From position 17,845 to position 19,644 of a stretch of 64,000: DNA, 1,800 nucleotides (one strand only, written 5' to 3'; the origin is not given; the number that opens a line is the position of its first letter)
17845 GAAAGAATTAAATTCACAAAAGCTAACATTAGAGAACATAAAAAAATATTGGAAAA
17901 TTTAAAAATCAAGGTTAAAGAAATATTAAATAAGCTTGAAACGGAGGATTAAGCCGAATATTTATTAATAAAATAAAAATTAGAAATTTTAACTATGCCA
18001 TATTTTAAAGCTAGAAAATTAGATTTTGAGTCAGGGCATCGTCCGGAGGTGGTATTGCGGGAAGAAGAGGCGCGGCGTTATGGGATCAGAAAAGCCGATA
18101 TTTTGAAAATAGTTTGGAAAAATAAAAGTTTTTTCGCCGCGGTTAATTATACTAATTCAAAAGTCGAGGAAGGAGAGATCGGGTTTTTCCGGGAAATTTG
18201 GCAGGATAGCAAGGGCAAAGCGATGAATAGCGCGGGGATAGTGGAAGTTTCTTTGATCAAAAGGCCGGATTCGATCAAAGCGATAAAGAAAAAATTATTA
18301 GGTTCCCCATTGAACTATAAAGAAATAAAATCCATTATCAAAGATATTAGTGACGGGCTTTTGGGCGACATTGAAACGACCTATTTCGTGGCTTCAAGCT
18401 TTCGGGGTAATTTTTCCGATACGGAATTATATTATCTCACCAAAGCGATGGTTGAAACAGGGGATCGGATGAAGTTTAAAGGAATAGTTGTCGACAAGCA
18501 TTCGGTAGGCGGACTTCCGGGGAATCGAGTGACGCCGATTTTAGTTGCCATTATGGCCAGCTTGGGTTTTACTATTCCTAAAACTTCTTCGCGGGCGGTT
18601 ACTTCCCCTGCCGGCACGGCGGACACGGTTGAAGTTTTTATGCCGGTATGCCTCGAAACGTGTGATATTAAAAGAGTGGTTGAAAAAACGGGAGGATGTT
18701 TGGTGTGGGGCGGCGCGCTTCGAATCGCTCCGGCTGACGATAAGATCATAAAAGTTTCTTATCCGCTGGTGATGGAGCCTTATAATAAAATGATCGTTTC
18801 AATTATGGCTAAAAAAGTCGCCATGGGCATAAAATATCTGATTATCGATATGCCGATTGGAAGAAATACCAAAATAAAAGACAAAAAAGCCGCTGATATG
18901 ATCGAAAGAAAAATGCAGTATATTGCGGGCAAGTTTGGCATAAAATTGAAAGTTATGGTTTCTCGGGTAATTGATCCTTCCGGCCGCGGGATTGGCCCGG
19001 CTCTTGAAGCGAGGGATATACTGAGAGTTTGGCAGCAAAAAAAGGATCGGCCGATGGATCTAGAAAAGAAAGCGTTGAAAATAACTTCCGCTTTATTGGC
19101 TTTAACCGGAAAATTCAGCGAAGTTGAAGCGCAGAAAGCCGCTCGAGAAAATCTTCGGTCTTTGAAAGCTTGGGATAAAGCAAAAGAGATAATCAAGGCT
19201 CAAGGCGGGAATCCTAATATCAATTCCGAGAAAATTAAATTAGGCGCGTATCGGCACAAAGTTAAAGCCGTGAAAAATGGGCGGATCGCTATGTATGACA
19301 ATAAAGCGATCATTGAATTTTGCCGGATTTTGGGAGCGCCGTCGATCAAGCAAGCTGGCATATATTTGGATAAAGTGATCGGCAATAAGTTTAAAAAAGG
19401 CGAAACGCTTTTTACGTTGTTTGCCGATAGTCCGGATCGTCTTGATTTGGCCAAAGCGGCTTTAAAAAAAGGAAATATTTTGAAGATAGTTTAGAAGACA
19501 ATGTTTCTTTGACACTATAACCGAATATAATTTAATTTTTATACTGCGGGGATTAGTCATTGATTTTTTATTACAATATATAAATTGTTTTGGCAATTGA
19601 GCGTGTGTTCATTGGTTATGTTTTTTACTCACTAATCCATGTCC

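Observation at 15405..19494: CPR/archaeal AMP-salvage (RuBisCO) locus in which RuBisCO is reduced to a 134-aa N-terminal stub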

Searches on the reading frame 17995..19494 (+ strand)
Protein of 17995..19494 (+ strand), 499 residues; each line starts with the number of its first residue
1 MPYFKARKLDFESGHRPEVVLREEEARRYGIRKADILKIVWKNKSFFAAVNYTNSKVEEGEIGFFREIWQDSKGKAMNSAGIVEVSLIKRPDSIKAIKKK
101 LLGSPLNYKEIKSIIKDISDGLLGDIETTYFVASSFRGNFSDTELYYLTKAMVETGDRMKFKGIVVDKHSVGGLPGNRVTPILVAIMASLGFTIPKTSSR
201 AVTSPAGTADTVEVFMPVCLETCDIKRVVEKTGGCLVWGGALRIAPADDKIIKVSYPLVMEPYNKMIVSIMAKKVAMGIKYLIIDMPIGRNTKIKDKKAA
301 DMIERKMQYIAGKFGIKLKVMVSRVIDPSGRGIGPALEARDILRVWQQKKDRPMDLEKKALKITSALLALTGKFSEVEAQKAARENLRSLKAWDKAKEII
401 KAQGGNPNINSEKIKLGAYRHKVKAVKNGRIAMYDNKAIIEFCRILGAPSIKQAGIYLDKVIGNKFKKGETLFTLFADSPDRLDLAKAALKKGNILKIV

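Call 3: search_protein_families(library=pfam, proteins=[window:17995-19494:+], max_evalue=0.1)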
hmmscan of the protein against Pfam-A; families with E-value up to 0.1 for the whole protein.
window:17995-19494:+ (499 aa): 3 families
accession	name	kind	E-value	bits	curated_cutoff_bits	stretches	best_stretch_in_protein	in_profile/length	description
PF00591.27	Glycos_transf_3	-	2.1e-07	31.3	27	1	164-238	3-80/253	Glycosyl transferase family, a/b domain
PF07831.19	PYNP_C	-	3.6e-07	30.2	27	1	445-493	16-71/75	Pyrimidine nucleoside phosphorylase C-terminal domain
PF02885.22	Glycos_trans_3N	-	1.6e-06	28.2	26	1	95-156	2-63/63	Glycosyl transferase family, helical bundle domain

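Call 4: search_protein_families(library=ncbifam, proteins=[window:17995-19494:+], max_evalue=0.1)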
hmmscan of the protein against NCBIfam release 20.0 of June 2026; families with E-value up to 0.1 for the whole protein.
window:17995-19494:+ (499 aa): 9 families
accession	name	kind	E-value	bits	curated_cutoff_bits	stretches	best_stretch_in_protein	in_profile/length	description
NF003338.0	PRK04350.1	subfamily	2.4e-150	501.2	434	1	4-493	3-489/502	thymidine phosphorylase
TIGR03327.1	AMP_phos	equivalog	4.1e-146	487.4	535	1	4-497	2-491/500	AMP phosphorylase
TIGR02645.1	ARCH_P_rylase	hypoth_equivalog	6.5e-145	483.3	434.6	1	5-496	2-489/493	putative thymidine phosphorylase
TIGR02644.1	Y_phosphoryl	subfamily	9.4e-57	192.7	409.05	1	96-492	4-412/417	pyrimidine-nucleoside phosphorylase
NF004490.0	PRK05820.1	equivalog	6.9e-52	176.6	269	1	94-493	6-419/439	thymidine phosphorylase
NF004747.0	PRK06078.1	equivalog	5.2e-43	147.2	559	1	94-487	4-409/434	pyrimidine-nucleoside phosphorylase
TIGR02643.1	T_phosphoryl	equivalog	4.3e-29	101.7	570.7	1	96-439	6-358/437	thymidine phosphorylase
NF011201.0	PRK14607.1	equivalog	0.00017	20.4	670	1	92-233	194-339/534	bifunctional anthranilate synthase component II/anthranilate phosphoribosyltransferase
TIGR01245.1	trpD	equivalog_domain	0.00028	20.3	199.05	1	103-233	7-142/330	anthranilate phosphoribosyltransferase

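Call 9: find_related_loci(query=window:17995-19491:+, collection=genome_contigs, flank=10000)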
Query window:17995-19491:+ (499 aa) in genome_contigs; peptide patterns used: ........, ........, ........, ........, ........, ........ (x = any residue, [..] = any of these).
177 stretches matched a pattern; 1 encode a relative of the query (tblastn E <= 1e-3); 1 distinct loci.
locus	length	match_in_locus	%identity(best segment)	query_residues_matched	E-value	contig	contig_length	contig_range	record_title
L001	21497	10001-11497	91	1-499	0e+0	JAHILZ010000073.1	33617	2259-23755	MAG: Patescibacteria group bacterium isolate KR13_N2.mb.46 KR13_N2.mb.46_k141_325689, whole genome shotgun sequence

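Call 17: search_protein_families(library=pfam, proteins=[L001:8053-9378:+, L001:6693-7274:+, L001:7281-7886:+, L001:9445-9948:+], max_evalue=0.1)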
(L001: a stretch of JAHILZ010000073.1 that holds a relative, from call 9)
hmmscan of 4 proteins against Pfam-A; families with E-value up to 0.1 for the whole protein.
L001:8053-9378:+ (442 aa): 2 families
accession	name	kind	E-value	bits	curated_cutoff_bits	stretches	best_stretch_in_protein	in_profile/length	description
PF00016.26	RuBisCO_large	-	5.7e-87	292.2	30.1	1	163-441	1-299/299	Ribulose bisphosphate carboxylase large chain, catalytic domain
PF02788.21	RuBisCO_large_N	-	2e-33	115.6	20.7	1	23-153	9-120/120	Ribulose bisphosphate carboxylase large chain, N-terminal domain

L001:6693-7274:+ (194 aa): 2 families
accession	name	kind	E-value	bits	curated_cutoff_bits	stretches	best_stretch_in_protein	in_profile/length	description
PF05732.17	RepL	-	0.0068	16.4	20.3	1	6-59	59-112/164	Firmicute plasmid replication protein (RepL)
PF13545.12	HTH_Crp_2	-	0.028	14.8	27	1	20-66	20-66/70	Crp-like helix-turn-helix domain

L001:7281-7886:+ (202 aa): 4 families
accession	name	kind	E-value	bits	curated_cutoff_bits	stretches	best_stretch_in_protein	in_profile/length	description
PF19502.5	DUF6036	-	9.8e-06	25.9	23.6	1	16-159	12-133/164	Nucleotidyltransferase of unknown function (DUF6036)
PF10706.15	Aminoglyc_resit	-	0.014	16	21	1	22-63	12-55/149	Aminoglycoside-2''-adenylyltransferase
PF14091.12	DUF4269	-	0.056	14.2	28.9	0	15-77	7-64/151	Domain of unknown function (DUF4269)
PF23942.1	DUF7277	-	0.098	13.8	27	0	37-85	13-68/87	Domain of unknown function (DUF7277)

L001:9445-9948:+ (168 aa): 4 families
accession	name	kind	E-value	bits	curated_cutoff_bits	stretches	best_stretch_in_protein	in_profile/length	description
PF01519.22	DUF16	-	0.00028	21.8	40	1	55-138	22-97/104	Protein of unknown function DUF16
PF14362.11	DUF4407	-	0.0038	17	31.3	1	13-131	106-223/297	Domain of unknown function (DUF4407)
PF06858.20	NOG1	-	0.047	13.9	27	1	112-138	21-47/58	Nucleolar GTP-binding protein 1 (NOG1)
PF08702.15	Fib_alpha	-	0.086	13.5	29.9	0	34-130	30-129/143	Fibrinogen alpha/beta chain family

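Call 18: find_related_loci(query=window:17995-19491:+, collection=metagenome_contigs, flank=10000)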
Query window:17995-19491:+ (499 aa) in metagenome_contigs; peptide patterns used: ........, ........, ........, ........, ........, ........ (x = any residue, [..] = any of these).
124 stretches matched a pattern; 2 encode a relative of the query (tblastn E <= 1e-3); 2 distinct loci.
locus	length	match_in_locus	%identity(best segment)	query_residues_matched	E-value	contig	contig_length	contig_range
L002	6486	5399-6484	91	1-362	0e+0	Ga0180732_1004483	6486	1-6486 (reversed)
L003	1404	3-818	88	228-499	6e-174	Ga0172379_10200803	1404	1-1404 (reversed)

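Call 22: find_homologous_proteins(query=L001:8053-9378:+, max_evalue=1e-30)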
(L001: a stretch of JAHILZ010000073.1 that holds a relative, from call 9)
Query L001:8053-9378:+ (442 aa): 8000 proteins with E <= 1e-30 among 8000 candidates; the best 120 are listed.
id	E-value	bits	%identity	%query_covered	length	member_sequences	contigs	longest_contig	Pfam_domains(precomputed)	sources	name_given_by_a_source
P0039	6.6e-275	930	94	100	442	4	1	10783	PF02788.22,PF00016.27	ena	-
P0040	1.1e-234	797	82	98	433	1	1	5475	PF02788.22,PF00016.27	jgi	-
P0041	1.6e-230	783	80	98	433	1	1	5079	PF02788.22,PF00016.27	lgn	-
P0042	1.9e-226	770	80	98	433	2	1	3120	PF02788.22,PF00016.27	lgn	-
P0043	7.9e-226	768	80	98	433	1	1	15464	PF02788.22,PF00016.27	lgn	-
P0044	4.8e-220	749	77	98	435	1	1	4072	PF02788.22,PF00016.27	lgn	-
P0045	1.9e-217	740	76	98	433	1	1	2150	PF02788.22,PF00016.27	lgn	-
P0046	4.8e-217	739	76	98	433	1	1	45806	PF02788.22,PF00016.27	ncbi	-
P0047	6.1e-216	735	77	98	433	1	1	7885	PF02788.22,PF00016.27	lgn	-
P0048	1.2e-214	731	79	98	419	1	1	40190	PF02788.22,PF00016.27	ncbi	-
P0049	1.2e-212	724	79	98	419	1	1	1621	PF02788.22,PF00016.27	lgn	-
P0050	5.3e-212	722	78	98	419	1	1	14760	PF02788.22,PF00016.27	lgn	-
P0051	3.1e-209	713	75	98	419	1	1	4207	PF02788.22,PF00016.27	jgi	-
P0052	1.0e-206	705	74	98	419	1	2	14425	PF02788.22,PF00016.27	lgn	-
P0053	1.2e-205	701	79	94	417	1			PF02788.22,PF00016.27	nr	nr:RuBisCO long chain, Form III-c [uncultured bacterium]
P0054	1.2e-204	698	75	98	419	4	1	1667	PF02788.22,PF00016.27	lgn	-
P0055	2.6e-202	690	73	98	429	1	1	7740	PF02788.22,PF00016.27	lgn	-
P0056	2.3e-201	687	71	98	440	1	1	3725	PF02788.22,PF00016.27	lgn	-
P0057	4.2e-201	686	73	98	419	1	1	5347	PF02788.22,PF00016.27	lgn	-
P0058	3.0e-199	680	73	98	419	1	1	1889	PF02788.22,PF00016.27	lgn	-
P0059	7.5e-198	676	70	98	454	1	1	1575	PF02788.22,PF00016.27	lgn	-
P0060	9.7e-198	675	73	95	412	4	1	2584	PF02788.22,PF00016.27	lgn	-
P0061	1.6e-197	675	70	98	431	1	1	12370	PF02788.22,PF00016.27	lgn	-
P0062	2.3e-197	674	71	98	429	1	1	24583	PF02788.22,PF00016.27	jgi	-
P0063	8.3e-196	669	70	98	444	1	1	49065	PF02788.22,PF00016.27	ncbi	-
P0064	7.7e-195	666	73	98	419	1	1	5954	PF02788.22,PF00016.27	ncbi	-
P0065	1.4e-192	658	67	98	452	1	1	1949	PF02788.22,PF00016.27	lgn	-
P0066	2.2e-192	658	70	98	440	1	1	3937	PF02788.22,PF00016.27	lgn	-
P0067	8.4e-192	656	72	98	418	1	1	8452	PF02788.22,PF00016.27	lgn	-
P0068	7.7e-168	577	62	97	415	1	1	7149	PF02788.22,PF00016.27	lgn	-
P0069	4.4e-166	571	62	97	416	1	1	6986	PF02788.22,PF00016.27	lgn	-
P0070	5.8e-166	571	62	97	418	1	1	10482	PF02788.22,PF00016.27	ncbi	-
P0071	2.1e-165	569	62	97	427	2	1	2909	PF02788.22,PF00016.27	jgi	jgi:ribulose-bisphosphate carboxylase large chain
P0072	6.9e-165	567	62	97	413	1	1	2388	PF02788.22,PF00016.27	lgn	-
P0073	1.8e-164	566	63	97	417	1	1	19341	PF02788.22,PF00016.27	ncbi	ncbi:MAG: type III ribulose-bisphosphate carboxylase [Patescibacteria group bacterium]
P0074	3.7e-162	558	61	97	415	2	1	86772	PF02788.22,PF00016.27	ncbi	-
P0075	9.3e-161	553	60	98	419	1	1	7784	PF02788.22,PF00016.27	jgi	-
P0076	2.0e-160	552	60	97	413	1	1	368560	PF02788.22,PF00016.27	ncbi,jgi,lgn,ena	ncbi:MAG: ribulose-bisphosphate carboxylase large subunit [Patescibacteria group bacterium]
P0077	2.2e-160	552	61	97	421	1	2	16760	PF02788.22,PF00016.27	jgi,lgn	jgi:ribulose-bisphosphate carboxylase large chain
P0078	5.4e-160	551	60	97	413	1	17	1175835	PF02788.22,PF00016.27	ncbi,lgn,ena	-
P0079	4.0e-159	548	62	94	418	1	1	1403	PF02788.22,PF00016.27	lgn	-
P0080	1.4e-158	546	59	97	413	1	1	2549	PF02788.22,PF00016.27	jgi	-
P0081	1.4e-157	543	60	98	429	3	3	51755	PF02788.22,PF00016.27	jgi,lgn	jgi:ribulose-bisphosphate carboxylase large chain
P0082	7.2e-157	541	58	98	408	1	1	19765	PF02788.22,PF00016.27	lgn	-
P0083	9.0e-157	540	61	97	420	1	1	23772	PF02788.22,PF00016.27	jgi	jgi:ribulose-bisphosphate carboxylase large chain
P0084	9.4e-157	540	61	97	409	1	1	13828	PF02788.22,PF00016.27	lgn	-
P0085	2.1e-156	539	58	100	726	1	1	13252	PF02788.22,PF00016.27,PF01008.24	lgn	-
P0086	3.0e-156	539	62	95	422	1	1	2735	PF02788.22,PF00016.27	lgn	-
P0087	5.0e-156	538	60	98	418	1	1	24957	PF02788.22,PF00016.27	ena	-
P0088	7.8e-156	537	59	97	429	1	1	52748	PF02788.22,PF00016.27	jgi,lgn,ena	-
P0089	2.1e-155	536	58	98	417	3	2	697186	PF02788.22,PF00016.27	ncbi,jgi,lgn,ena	ncbi:MAG: ribulose-bisphosphate carboxylase large subunit [Patescibacteria group bacterium]|jgi:ribu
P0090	5.5e-155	534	58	98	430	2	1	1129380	PF02788.22,PF00016.27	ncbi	-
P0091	7.3e-155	534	60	97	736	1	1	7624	PF02788.22,PF00016.27,PF01008.24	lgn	-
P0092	3.5e-154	532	59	97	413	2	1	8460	PF02788.22,PF00016.27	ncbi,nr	ncbi:MAG: ribulose-bisphosphate carboxylase large subunit [Patescibacteria group bacterium]|nr:ribul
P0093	3.8e-154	532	56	97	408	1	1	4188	PF02788.22,PF00016.27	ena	-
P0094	5.3e-154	531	59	97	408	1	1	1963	PF02788.22,PF00016.27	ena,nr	nr:RuBisCO long chain, Form III-c [uncultured bacterium]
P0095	5.6e-154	531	58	98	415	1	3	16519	PF02788.22,PF00016.27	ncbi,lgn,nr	ncbi:ribulose-bisphosphate carboxylase large subunit [Patescibacteria group bacterium]|nr:ribulose-b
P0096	6.2e-154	531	59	97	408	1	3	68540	PF02788.22,PF00016.27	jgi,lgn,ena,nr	nr:RuBisCO long chain, Form III-c [uncultured bacterium]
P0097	1.2e-153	530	56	98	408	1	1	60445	PF02788.22,PF00016.27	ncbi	ncbi:MAG: ribulose-bisphosphate carboxylase large subunit [Patescibacteria group bacterium]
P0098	2.6e-153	529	59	97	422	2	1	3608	PF02788.22,PF00016.27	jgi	-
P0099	3.6e-153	528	59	97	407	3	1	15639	PF02788.22,PF00016.27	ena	-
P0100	8.2e-153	527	58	98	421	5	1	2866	PF02788.22,PF00016.27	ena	-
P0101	1.1e-152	527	55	95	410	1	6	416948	PF02788.22,PF00016.27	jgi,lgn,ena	jgi:ribulose-bisphosphate carboxylase large chain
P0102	1.9e-152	526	59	97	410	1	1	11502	PF02788.22,PF00016.27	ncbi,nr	ncbi:type III ribulose-bisphosphate carboxylase [bacterium]|nr:type III ribulose-bisphosphate carbox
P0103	2.4e-152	526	59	97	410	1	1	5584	PF02788.22,PF00016.27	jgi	-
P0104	2.9e-152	525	59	97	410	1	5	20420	PF02788.22,PF00016.27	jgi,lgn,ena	-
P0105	3.1e-152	525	56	98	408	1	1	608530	PF02788.22,PF00016.27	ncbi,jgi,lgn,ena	ncbi:MAG: ribulose-bisphosphate carboxylase large subunit [Patescibacteria group bacterium]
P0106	6.2e-152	524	56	98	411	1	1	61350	PF02788.22,PF00016.27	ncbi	-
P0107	8.2e-152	524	57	97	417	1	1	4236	PF02788.22,PF00016.27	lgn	-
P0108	1.2e-151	523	59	97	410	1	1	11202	PF02788.22,PF00016.27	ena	-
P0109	2.0e-151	523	57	98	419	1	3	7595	PF02788.22,PF00016.27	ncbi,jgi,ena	-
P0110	2.3e-151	523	59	97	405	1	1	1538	PF02788.22,PF00016.27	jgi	jgi:ribulose-bisphosphate carboxylase large chain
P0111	3.4e-151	522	59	97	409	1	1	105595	PF02788.22,PF00016.27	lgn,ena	-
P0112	5.6e-151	521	54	98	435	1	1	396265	PF02788.22,PF00016.27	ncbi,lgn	-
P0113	1.0e-150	520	59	97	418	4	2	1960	PF02788.22,PF00016.27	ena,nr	nr:RuBisCO long chain, Form III-c [uncultured bacterium]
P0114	1.2e-150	520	56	97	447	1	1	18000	PF02788.22,PF00016.27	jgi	jgi:ribulose-bisphosphate carboxylase large chain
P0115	1.5e-150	520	57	97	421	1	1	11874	PF02788.22,PF00016.27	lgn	-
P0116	1.8e-150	520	55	97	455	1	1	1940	PF02788.22,PF00016.27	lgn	-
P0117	2.7e-150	519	57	95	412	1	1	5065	PF02788.22,PF00016.27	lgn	-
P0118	2.8e-150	519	58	97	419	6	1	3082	PF02788.22,PF00016.27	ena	-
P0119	2.9e-150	519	59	98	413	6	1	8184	PF02788.22,PF00016.27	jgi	-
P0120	3.5e-150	519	57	98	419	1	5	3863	PF02788.22,PF00016.27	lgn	-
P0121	4.1e-150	518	56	98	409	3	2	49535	PF02788.22,PF00016.27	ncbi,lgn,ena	-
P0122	4.9e-150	518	57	97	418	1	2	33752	PF02788.22,PF00016.27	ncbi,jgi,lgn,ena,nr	nr:RuBisCO long chain, Form III-c [uncultured bacterium]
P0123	5.6e-150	518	59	95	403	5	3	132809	PF02788.22,PF00016.27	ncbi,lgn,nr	ncbi:MAG: Ribulose bisphosphate carboxylase large chain [Parcubacteria group bacterium ADurb.Bin159]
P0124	7.6e-150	518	57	97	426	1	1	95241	PF02788.22,PF00016.27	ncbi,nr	ncbi:type III ribulose-bisphosphate carboxylase [Candidatus Dojkabacteria bacterium]|nr:type III rib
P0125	9.3e-150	517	57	97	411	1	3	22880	PF02788.22,PF00016.27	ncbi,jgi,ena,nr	ncbi:type III ribulose-bisphosphate carboxylase [Candidatus Parcubacteria bacterium 4484_255]|nr:MAG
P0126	1.0e-149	517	57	97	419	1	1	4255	PF02788.22,PF00016.27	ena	-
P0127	1.1e-149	517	56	97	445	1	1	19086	PF02788.22,PF00016.27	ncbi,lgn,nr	ncbi:type III ribulose-bisphosphate carboxylase [Candidatus Dojkabacteria bacterium]|nr:type III rib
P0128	1.4e-149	517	57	97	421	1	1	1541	PF02788.22,PF00016.27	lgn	-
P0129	1.5e-149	517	58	97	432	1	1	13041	PF02788.22,PF00016.27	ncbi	-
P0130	1.8e-149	516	58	97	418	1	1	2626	PF02788.22,PF00016.27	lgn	-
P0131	2.1e-149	516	56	98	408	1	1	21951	PF02788.22,PF00016.27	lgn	-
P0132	2.2e-149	516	57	98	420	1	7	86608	PF02788.22,PF00016.27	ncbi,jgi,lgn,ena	-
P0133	2.8e-149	516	57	97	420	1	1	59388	PF02788.22,PF00016.27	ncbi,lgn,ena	-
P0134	3.4e-149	515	57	98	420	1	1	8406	PF02788.22,PF00016.27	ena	-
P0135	3.8e-149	515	57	97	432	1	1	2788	PF02788.22,PF00016.27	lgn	-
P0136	4.9e-149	515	57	97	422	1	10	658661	PF02788.22,PF00016.27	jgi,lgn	jgi:ribulose-bisphosphate carboxylase large chain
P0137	5.5e-149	515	60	95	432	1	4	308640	PF02788.22,PF00016.27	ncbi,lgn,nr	ncbi:MAG: type III ribulose-bisphosphate carboxylase [Patescibacteria group bacterium]|nr:type III r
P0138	6.6e-149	514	59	95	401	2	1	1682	PF02788.22,PF00016.27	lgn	-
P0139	7.8e-149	514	55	97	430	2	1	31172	PF02788.22,PF00016.27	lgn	-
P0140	8.3e-149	514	53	98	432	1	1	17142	PF02788.22,PF00016.27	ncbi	ncbi:MAG: type III ribulose-bisphosphate carboxylase [bacterium]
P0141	8.8e-149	514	57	97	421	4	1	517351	PF02788.22,PF00016.27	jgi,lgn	jgi:ribulose-bisphosphate carboxylase large chain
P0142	9.9e-149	514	57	97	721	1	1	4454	PF02788.22,PF00016.27,PF01008.24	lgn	-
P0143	1.3e-148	513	57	98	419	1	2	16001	PF02788.22,PF00016.27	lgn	-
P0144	1.6e-148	513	58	97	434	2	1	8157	PF02788.22,PF00016.27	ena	-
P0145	1.7e-148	513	57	98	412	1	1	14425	PF02788.22,PF00016.27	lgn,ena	-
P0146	1.9e-148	513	57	97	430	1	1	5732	PF02788.22,PF00016.27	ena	-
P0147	2.1e-148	513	54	97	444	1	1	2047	PF02788.22,PF00016.27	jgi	jgi:ribulose-bisphosphate carboxylase large chain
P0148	2.5e-148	513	55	98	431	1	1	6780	PF02788.22,PF00016.27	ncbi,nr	ncbi:MAG: type III ribulose-bisphosphate carboxylase [Patescibacteria group bacterium]|nr:type III r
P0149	2.7e-148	512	56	97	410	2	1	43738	PF02788.22,PF00016.27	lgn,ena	-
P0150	3.3e-148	512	57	97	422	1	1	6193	PF02788.22,PF00016.27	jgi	jgi:ribulose-bisphosphate carboxylase large chain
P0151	3.4e-148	512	58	97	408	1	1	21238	PF02788.22,PF00016.27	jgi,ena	-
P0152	3.6e-148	512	57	97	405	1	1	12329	PF02788.22,PF00016.27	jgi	jgi:ribulose-bisphosphate carboxylase large chain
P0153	4.5e-148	512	57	97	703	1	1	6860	PF02788.22,PF00016.27,PF01008.24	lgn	-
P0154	5.1e-148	511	57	95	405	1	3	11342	PF02788.22,PF00016.27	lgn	-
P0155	6.7e-148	511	56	95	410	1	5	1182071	PF02788.22,PF00016.27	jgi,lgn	jgi:ribulose-bisphosphate carboxylase large chain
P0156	7.4e-148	511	67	78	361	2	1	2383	PF02788.22,PF00016.27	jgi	jgi:ribulose-bisphosphate carboxylase large chain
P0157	7.9e-148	511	57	97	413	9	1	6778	PF02788.22,PF00016.27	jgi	-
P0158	9.1e-148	511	56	97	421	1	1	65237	PF02788.22,PF00016.27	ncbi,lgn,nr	ncbi:type III ribulose-bisphosphate carboxylase [Patescibacteria group bacterium]|nr:type III ribulo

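Call 24: find_encoding_contigs(protein=P0047, flank=10000, max_places=10)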
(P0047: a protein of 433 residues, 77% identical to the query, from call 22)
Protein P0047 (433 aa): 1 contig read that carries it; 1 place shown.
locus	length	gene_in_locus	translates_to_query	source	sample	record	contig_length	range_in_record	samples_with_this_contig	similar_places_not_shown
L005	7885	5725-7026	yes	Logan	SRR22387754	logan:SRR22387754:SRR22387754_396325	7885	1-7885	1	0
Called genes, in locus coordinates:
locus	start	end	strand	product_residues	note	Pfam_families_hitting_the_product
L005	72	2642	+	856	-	PF00690:Cation_ATPase_N, PF00122:E1-E2_ATPase, PF00702:Hydrolase, PF13246:Cation_ATPase, PF08282:Hydrolase_3 (faint), PF00689:Cation_ATPase_C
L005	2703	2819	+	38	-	-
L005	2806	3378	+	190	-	PF00293:NUDIX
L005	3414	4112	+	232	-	PF08713:DNA_alkylation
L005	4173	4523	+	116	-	-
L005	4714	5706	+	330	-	PF01008:IF-2B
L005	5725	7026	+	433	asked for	PF02788:RuBisCO_large_N, PF00016:RuBisCO_large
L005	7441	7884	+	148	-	?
